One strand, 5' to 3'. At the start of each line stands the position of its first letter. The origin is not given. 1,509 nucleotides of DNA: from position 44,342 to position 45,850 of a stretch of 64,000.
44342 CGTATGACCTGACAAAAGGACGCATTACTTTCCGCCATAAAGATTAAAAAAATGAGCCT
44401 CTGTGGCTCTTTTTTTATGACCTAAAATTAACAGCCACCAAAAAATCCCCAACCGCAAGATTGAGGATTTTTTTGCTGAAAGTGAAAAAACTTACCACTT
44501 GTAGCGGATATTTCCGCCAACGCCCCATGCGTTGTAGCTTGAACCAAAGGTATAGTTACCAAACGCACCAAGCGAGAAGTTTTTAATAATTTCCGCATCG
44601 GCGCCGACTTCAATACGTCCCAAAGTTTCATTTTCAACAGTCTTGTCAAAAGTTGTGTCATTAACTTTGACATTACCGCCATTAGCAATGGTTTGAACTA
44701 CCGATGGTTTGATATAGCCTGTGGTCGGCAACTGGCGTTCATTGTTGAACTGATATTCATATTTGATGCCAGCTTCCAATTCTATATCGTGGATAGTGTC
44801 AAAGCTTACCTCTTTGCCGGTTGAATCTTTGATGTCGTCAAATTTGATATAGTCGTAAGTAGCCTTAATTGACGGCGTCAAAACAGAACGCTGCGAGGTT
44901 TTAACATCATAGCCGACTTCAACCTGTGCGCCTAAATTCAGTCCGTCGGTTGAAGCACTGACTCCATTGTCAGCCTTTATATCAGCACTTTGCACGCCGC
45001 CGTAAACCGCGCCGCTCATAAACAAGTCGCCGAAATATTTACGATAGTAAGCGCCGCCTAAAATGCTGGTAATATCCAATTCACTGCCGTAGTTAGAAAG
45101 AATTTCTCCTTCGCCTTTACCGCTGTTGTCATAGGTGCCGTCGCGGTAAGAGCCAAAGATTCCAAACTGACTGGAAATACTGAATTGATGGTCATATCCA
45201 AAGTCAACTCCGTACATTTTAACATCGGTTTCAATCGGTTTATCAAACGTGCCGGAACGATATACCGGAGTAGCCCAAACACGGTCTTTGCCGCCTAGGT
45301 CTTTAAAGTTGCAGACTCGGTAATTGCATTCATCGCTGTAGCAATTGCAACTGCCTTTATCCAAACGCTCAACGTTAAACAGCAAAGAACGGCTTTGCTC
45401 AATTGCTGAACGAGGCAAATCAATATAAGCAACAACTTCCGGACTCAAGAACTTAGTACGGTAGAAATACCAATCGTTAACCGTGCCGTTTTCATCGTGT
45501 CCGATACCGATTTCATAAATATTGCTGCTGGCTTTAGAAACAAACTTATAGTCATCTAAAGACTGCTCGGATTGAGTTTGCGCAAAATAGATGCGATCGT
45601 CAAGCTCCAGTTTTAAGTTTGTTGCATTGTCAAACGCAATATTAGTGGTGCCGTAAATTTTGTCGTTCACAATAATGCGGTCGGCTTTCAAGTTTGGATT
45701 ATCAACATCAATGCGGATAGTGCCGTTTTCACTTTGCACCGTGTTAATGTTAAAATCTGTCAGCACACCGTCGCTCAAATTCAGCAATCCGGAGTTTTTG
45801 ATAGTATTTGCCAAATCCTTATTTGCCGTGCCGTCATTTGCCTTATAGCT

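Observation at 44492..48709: Chlamydia-Pmp-type repeat autotransporter in an alphaproteobacterial context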

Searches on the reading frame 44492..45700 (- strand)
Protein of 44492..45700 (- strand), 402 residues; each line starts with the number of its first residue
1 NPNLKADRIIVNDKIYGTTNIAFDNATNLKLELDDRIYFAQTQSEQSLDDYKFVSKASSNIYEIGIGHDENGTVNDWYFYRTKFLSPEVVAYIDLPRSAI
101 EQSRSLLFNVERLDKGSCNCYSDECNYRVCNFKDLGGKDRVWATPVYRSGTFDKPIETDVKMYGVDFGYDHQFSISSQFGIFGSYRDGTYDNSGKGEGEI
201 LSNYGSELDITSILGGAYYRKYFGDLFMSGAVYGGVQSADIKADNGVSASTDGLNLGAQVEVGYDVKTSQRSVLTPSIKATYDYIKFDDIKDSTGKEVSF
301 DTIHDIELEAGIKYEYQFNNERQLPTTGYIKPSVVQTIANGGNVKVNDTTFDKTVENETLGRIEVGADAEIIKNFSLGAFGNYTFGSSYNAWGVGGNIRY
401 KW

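Call 38: predict_structure(alignment_id=A2)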
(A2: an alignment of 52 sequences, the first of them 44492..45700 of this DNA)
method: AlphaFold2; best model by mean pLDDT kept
length: 402 residues; sequences in the alignment: 52
mean_pLDDT: 89.6   pTM: 0.83
mean pLDDT of the five models: 89.6, 89.3, 88.7, 87.8, 86.4
residues with pLDDT >= 90: 256; 70-90: 119; 50-70: 27; < 50: 0
segments of 3 or more residues with pLDDT < 50: none
pLDDT, mean of each block of 10 residues (from residue 1): 74 89 73 87 90 80 88 90 90 96 81 69 65 81 95 94 96 92 97 84 93 96 93 98 93 97 91 94 98 93 97 91 85 96 93 92 94 91 95 94 89
secondary structure, 60 per line:
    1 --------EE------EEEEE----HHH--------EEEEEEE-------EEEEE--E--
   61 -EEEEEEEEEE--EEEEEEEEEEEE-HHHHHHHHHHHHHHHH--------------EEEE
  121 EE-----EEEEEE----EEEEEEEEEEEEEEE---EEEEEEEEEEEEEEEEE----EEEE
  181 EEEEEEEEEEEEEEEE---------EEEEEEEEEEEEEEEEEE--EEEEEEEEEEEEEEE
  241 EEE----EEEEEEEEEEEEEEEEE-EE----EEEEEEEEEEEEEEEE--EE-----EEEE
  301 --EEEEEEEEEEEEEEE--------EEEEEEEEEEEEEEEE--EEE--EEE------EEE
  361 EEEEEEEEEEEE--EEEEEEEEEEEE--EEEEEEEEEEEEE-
elements in order: E17-21 E37-43 E51-55 E62-71 E74-85 H87-102 E117-122 E128-133 E138-152 E156-172 E177-196 E206-223 E226-243 E248-264 E272-287 E297-300 E303-317 E326-341 E344-346 E349-351 E358-372 E375-386 E389-401
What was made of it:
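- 45395..45442 (-): Predicted alpha-helical linker, aa 1090-1105 (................). Helix at model residues 87-102 (call 38).
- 45311..45355 (-): Cys-rich hairpin, aa 1119-1133 (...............), between the helix and barrel strand 1. The model predicts two short strands with lower pLDDT of 65-81 (call 38).
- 44495..45289 (-): 12-strand beta-barrel translocator, aa 1141-1405, ending in Trp. Twelve long strands in a model with pLDDT 89.6 and pTM 0.83 (call 38).
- On Type Va (classical) autotransporter: The AlphaFold2 model (pLDDT 89.6) has a helix at aa 1090-1105 and 12 long strands over aa 1141-1404 (call 38).
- Barrel: pLDDT 89.6, with a helix plus 12 strands (call 38).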

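Call 41: fold_search(model_id=the predicted structure, library=pdb)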
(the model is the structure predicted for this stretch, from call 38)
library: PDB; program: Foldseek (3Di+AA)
matches with E <= 10: 789; with E <= 0.001: 220
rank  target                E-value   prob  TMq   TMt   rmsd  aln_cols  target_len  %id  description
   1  4mee                  5.5e-11  1.00  0.56  0.71   5.0       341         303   18  Crystal structure of the transport unit of the autotransporter AIDA-I from Escherichia coli (released 2014-06-04)
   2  3kvn_X                3.2e-10  1.00  0.57  0.37   7.2       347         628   13  Crystal structure of the full-length autotransporter EstA from Pseudomonas aeruginosa (released 2010-01-26)
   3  3slj                  3.5e-10  1.00  0.55  0.71   6.6       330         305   15  Pre-cleavage Structure of the Autotransporter EspP - N1023A mutant (released 2011-11-16)
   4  3kvn_A                4.5e-10  1.00  0.56  0.37   3.6       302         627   14  Crystal structure of the full-length autotransporter EstA from Pseudomonas aeruginosa (released 2010-01-26)
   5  3slt                  8.1e-10  1.00  0.56  0.71   6.5       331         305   15  Pre-cleavage Structure of the Autotransporter EspP - N1023S Mutant (released 2011-11-16)
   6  1uyn                  1.1e-09  1.00  0.54  0.77   2.8       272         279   18  Translocator domain of autotransporter NalP from Neisseria meningitidis (released 2004-03-18)
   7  3slo                  2.3e-09  1.00  0.55  0.71   6.6       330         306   15  Pre-cleavage Structure of the Autotransporter EspP - N1023D mutant (released 2011-11-16)
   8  3qq2_B                2.7e-09  1.00  0.52  0.80   3.7       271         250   15  Crystal Structure of the Beta Domain of the Bordetella Autotransporter Brka (released 2011-04-13)
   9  3qq2_A                4.0e-09  1.00  0.49  0.77   4.1       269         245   15  Crystal Structure of the Beta Domain of the Bordetella Autotransporter Brka (released 2011-04-13)
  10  1uyo                  4.9e-09  1.00  0.51  0.73   4.3       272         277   16  Translocator domain of autotransporter NalP from Neisseria meningitidis (released 2004-03-19)
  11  9oqa                  7.3e-09  1.00  0.47  0.32   6.4       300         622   18  Cryo-EM structure of AaaA, a Pseudomonas Aeruginosa autotransporter (released 2025-08-13)
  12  2qom_B                7.7e-09  1.00  0.49  0.71   4.4       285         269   15  The crystal structure of the E.coli EspP autotransporter Beta-domain. (released 2007-11-13)
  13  3aeh_A                8.1e-09  1.00  0.50  0.71   3.7       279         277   14  Integral membrane domain of autotransporter Hbp (released 2010-07-07)
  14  2qom_A                1.3e-08  1.00  0.53  0.78   4.2       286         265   15  The crystal structure of the E.coli EspP autotransporter Beta-domain. (released 2007-11-13)
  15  8bo2_P                9.3e-08  1.00  0.53  0.69   3.8       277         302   15  BAM-EspP complex structure with BamA-S425C/EspP-S1299C mutations in nanodisc (released 2023-04-26)
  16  3qq2_C                1.5e-07  1.00  0.51  0.79   4.1       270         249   17  Crystal Structure of the Beta Domain of the Bordetella Autotransporter Brka (released 2011-04-13)
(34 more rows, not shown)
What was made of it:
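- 45395..45442 (-): The model aligns to solved translocators that have a pore helix (call 41).
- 44495..45289 (-): Foldseek matches AIDA-I 4mee, EstA 3kvn, EspP 3slj, NalP 1uyn (target-normalised TM-score 0.77, rmsd 2.8 A) and BrkA 3qq2 (call 41).
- On Type Va (classical) autotransporter: The best Foldseek PDB hits are AIDA-I, EstA, EspP, NalP, BrkA and Hbp translocators (call 41).
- Closest known: Classical type Va autotransporters of Proteobacteria. Same: The barrel model superposes on NalP (target-normalised TM-score 0.77) and BrkA (0.80) (calls 38, 41).
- Its top PDB matches are all type Va translocators (call 41). AIDA-I is the best barrel match (call 41).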
